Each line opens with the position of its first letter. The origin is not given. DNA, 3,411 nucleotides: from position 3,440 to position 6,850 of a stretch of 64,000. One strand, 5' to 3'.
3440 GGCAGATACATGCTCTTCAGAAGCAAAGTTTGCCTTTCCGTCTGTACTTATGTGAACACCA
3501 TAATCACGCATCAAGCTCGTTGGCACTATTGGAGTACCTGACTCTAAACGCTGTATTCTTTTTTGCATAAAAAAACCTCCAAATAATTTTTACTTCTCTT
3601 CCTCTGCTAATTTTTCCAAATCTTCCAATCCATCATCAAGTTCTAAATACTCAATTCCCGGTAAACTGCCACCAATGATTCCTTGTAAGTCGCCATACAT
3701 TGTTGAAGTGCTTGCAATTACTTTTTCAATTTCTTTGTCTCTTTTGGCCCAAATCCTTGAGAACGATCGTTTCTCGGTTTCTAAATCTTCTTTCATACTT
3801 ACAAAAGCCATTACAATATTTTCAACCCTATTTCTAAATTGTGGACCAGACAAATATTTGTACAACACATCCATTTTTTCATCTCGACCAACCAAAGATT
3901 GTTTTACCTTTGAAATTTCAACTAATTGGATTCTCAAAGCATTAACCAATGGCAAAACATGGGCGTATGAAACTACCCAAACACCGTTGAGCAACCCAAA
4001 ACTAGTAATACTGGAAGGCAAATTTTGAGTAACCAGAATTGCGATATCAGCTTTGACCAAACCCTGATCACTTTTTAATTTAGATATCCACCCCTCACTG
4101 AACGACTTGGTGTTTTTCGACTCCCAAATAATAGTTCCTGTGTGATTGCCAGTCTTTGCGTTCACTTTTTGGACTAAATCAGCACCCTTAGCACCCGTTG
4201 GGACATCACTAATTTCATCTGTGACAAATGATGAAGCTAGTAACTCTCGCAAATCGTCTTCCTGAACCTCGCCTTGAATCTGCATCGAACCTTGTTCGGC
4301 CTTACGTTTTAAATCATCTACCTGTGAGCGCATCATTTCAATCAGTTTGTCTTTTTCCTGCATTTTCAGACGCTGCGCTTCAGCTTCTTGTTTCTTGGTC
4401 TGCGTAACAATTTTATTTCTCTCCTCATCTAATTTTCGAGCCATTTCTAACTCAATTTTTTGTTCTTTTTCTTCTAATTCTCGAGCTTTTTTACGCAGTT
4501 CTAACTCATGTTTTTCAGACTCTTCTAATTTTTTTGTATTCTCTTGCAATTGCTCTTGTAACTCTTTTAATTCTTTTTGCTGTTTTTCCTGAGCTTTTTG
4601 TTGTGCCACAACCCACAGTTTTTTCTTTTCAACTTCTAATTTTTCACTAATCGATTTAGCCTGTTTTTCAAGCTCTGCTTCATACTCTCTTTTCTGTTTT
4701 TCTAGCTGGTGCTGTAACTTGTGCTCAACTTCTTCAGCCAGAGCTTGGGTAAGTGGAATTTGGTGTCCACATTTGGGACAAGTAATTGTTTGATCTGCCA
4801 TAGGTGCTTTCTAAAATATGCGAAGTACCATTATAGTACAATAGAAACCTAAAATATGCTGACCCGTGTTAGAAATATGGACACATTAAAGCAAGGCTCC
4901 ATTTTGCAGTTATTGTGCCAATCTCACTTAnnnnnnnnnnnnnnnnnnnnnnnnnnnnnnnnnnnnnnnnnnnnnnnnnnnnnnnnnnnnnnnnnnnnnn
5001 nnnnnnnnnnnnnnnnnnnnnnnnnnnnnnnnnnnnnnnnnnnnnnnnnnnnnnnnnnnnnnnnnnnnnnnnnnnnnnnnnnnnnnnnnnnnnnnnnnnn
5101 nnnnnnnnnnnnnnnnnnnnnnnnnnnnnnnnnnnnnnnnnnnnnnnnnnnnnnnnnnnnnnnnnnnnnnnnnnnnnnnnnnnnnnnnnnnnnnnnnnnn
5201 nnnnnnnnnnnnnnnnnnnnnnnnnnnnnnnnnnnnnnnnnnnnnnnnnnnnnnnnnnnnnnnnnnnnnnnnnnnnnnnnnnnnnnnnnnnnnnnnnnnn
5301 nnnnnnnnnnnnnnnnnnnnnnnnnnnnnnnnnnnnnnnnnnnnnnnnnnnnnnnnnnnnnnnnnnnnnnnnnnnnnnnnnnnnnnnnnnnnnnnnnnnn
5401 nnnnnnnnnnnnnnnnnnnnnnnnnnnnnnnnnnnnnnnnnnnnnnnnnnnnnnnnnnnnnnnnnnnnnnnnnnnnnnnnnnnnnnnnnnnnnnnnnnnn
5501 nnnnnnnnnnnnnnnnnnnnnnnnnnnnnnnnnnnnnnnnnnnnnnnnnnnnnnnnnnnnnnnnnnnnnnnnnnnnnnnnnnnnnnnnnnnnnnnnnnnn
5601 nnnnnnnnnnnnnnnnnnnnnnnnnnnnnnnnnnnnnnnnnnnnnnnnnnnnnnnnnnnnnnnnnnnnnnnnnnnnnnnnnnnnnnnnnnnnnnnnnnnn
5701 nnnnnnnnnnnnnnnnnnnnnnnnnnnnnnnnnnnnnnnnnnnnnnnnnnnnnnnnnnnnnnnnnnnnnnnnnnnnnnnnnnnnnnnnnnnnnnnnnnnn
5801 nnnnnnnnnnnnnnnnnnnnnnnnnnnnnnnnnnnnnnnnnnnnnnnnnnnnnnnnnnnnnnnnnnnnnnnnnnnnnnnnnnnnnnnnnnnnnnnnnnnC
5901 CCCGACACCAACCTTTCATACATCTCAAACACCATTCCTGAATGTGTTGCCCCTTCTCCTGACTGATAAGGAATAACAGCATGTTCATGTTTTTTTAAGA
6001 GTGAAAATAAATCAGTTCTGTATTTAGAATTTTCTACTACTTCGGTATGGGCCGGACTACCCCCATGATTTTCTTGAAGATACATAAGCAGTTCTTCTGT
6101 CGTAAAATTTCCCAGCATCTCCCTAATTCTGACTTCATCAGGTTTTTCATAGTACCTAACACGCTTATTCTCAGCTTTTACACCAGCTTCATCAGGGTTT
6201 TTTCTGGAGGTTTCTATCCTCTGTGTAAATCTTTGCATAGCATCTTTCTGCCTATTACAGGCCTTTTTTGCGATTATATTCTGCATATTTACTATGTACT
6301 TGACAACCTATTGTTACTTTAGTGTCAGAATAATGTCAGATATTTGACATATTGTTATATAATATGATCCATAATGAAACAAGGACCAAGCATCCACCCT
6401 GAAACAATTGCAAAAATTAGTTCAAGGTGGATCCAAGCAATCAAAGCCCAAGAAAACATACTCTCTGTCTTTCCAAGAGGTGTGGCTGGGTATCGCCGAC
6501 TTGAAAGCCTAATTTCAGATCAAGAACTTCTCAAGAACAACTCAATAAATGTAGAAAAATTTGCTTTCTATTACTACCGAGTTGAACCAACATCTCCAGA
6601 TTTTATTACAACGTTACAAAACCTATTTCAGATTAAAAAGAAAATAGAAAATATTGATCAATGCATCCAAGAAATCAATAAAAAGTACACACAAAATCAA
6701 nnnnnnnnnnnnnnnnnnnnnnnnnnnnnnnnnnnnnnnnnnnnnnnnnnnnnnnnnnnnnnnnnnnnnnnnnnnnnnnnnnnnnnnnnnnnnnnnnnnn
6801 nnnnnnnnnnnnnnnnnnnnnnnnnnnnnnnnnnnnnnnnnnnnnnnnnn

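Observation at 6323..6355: Three 11-bp phased direct repeats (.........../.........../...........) between the divergent genes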

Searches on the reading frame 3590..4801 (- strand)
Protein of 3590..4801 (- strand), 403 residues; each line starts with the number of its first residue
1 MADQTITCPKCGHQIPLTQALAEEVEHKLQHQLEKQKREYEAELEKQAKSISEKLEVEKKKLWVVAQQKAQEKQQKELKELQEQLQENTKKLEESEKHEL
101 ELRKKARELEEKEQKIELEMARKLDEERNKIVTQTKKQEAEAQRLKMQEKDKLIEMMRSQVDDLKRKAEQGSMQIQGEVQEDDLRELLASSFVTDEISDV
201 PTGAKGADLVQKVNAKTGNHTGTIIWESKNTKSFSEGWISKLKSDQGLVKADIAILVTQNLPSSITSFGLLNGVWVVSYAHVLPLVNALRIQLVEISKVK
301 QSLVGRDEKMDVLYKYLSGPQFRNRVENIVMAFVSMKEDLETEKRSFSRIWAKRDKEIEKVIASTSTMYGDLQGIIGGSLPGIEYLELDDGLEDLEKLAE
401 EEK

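Call 3: search_protein_families(library=pfam, proteins=[window:3590-4801:-], max_evalue=0.01)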
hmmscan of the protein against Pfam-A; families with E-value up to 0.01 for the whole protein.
window:3590-4801:- (403 aa): 2 families
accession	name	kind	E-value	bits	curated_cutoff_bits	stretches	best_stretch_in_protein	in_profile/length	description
PF09903.14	DUF2130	-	1.5e-62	211.6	26.7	1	144-389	2-253/255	Uncharacterized protein conserved in bacteria (DUF2130)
PF18439.7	zf_UBZ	-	0.0096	16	25.6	0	4-19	1-16/32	Ubiquitin-Binding Zinc Finger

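Call 28: find_related_loci(query=A3, collection=genome_contigs, flank=10000)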
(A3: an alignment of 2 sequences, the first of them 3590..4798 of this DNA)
Query A3 (402 aa) in genome_contigs; peptide patterns used: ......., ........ (x = any residue, [..] = any of these).
389 stretches matched a pattern; 10 encode a relative of the query (tblastn E <= 1e-3); 10 distinct loci.
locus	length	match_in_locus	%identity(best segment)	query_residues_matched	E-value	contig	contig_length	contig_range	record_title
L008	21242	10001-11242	78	1-399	0e+0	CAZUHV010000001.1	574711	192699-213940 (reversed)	MAG TPA_asm: uncultured Pseudomonadales bacterium isolate binchicken_co277_32 genome assembly, contig: NODE_12_length_57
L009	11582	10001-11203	78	1-400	0e+0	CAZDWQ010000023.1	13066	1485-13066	MAG TPA_asm: uncultured Pseudomonadales bacterium isolate SRP192515_co1_182 genome assembly, contig: NODE_4665_length_13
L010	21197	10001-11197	71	1-401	0e+0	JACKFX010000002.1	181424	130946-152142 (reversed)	MAG: Pseudomonadales bacterium isolate HK-STAS-PATE-16 HK-STAS-PATE-16_2, whole genome shotgun sequence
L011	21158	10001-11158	73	2-390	0e+0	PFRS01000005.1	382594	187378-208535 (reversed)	MAG: Candidatus Pacebacteria bacterium CG_4_9_14_0_2_um_filter_40_15 CG_4_9_14_0.2_um_filter_scaffold_4_c, whole genome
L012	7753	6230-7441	55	1-393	7e-136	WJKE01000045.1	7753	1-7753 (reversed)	MAG: Candidatus Peregrinibacteria bacterium isolate Bin_357 k141_1463702, whole genome shotgun sequence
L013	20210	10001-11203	52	1-390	4e-130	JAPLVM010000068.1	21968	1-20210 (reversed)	MAG: Patescibacteria group bacterium isolate LacPavin_0920_SED1_MAG_39_9 LacPavin_0920_SED1_scaffold_545088, whole genom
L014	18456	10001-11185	49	1-390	1e-117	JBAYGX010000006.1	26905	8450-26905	MAG: Candidatus Gracilibacteria bacterium isolate SO_2016_GW1_135 scaffold03162_OW334_2016, whole genome shotgun sequenc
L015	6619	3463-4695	48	1-402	1e-116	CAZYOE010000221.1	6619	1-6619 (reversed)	MAG TPA_asm: uncultured Pseudobdellovibrionaceae bacterium isolate SRP278252_co2_253 genome assembly, contig: NODE_24892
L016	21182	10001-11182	48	1-382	2e-112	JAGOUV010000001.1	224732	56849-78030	Candidatus Gracilibacteria bacterium isolate Gw_Eff_bin_522 Gw_Eff_35_length_224732_cov_17.324022, whole genome shotgun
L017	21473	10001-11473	40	1-393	2e-68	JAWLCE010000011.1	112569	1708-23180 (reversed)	MAG: Sumerlaeia bacterium isolate 15dZY3.bin.32 NODE_345_length_112569_cov_6.459305, whole genome shotgun sequence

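Call 29: find_related_loci(query=A3, collection=metagenome_contigs, flank=10000)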
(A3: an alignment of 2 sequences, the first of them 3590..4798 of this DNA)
Query A3 (402 aa) in metagenome_contigs; peptide patterns used: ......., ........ (x = any residue, [..] = any of these).
600 stretches matched a pattern (row limit reached: there are more); 9 encode a relative of the query (tblastn E <= 1e-3); 9 distinct loci.
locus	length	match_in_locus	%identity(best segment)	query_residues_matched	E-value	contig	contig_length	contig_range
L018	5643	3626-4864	77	2-401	0e+0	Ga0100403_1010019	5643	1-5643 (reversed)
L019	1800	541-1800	74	1-396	0e+0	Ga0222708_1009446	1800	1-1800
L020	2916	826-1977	70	1-387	0e+0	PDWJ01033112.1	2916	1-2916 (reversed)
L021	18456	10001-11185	49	1-390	5e-118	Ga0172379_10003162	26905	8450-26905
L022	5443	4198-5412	46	1-393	4e-116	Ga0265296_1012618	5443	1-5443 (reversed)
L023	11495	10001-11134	46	1-389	4e-109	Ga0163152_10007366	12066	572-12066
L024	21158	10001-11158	73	2-390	0e+0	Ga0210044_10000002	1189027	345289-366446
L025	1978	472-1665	41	1-395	3e-109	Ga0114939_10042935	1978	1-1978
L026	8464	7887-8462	74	2-182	3e-72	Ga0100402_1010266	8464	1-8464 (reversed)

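Call 42: search_protein_families(library=ncbifam, proteins=[window:3590-4798:-, L008:6449-7450:-, L008:8630-9949:+], max_evalue=0.1)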
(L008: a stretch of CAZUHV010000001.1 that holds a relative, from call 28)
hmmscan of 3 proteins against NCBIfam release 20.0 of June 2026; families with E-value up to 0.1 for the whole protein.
window:3590-4798:- (402 aa): 2 families
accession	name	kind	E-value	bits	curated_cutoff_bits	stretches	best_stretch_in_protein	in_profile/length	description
NF002572.0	PRK02224.1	equivalog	1.9e-06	26.5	1087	1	7-187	454-629/888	DNA double-strand break repair ATPase Rad50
TIGR02794.1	tolA_full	equivalog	0.06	12.6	59.45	1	27-180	78-257/362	cell envelope integrity protein TolA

L008:6449-7450:- (333 aa): 0 families

L008:8630-9949:+ (440 aa): 1 family
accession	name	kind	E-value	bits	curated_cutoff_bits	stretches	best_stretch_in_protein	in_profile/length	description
TIGR00348.1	hsdR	subfamily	0.0033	16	284.55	1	89-181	45-142/674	HsdR family type I site-specific deoxyribonuclease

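Call 49: search_protein_families(library=padloc, proteins=[window:3590-4798:-, L008:6449-7450:-, L008:8630-9949:+, L008:7504-8625:+], max_evalue=0.1)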
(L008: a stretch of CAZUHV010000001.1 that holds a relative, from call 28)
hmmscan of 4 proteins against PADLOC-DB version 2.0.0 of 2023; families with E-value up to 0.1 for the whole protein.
window:3590-4798:- (402 aa): 5 families
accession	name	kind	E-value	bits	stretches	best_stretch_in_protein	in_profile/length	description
PDLC03865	LmuB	-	5.1e-08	29.6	1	4-360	509-846/1007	-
PDLC00647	ZorA3|ZorA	-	0.00011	18.8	1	18-274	309-488/780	MotA/ExbB/TolQ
PDLC00648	ZorA3|ZorA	-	0.0021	14.8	1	18-179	262-427/692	MotA/ExbB/TolQ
PDLC00580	JetC3|JetC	-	0.038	10.2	1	23-199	252-428/1068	DUF3584 domain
PDLC00551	JetC2|JetC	-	0.098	8.4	0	27-180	240-396/1365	DUF3584 domain; MukB-like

L008:6449-7450:- (333 aa): 0 families

L008:8630-9949:+ (440 aa): 0 families

L008:7504-8625:+ (374 aa): 1 family
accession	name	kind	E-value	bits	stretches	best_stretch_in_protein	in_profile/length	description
PDLC01861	CARF3--CARF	-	0.053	10.8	0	280-369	146-231/260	-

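Call 50: search_protein_families(library=phrogs, proteins=[window:3590-4798:-, L008:6449-7450:-, L008:8630-9949:+], max_evalue=0.1)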
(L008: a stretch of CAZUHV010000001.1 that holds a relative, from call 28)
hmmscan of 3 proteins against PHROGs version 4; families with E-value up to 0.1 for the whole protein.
window:3590-4798:- (402 aa): 1 family
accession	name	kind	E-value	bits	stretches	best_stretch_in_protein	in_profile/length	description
phrog_77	-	DNA, RNA and nucleotide metabolism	0.00039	20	1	4-174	627-786/967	SbcC-like subunit of palindrome specific endonuclease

L008:6449-7450:- (333 aa): 1 family
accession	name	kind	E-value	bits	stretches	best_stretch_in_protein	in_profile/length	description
phrog_529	-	tail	0.028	13.2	1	235-278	928-971/1498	tail fiber protein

L008:8630-9949:+ (440 aa): 0 families

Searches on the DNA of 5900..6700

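Call 87: search_rna_families(source=window, start=5900, end=6700, threshold=evalue, max_evalue=1)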
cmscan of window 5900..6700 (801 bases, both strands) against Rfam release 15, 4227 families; matches with E-value up to 1: 0.
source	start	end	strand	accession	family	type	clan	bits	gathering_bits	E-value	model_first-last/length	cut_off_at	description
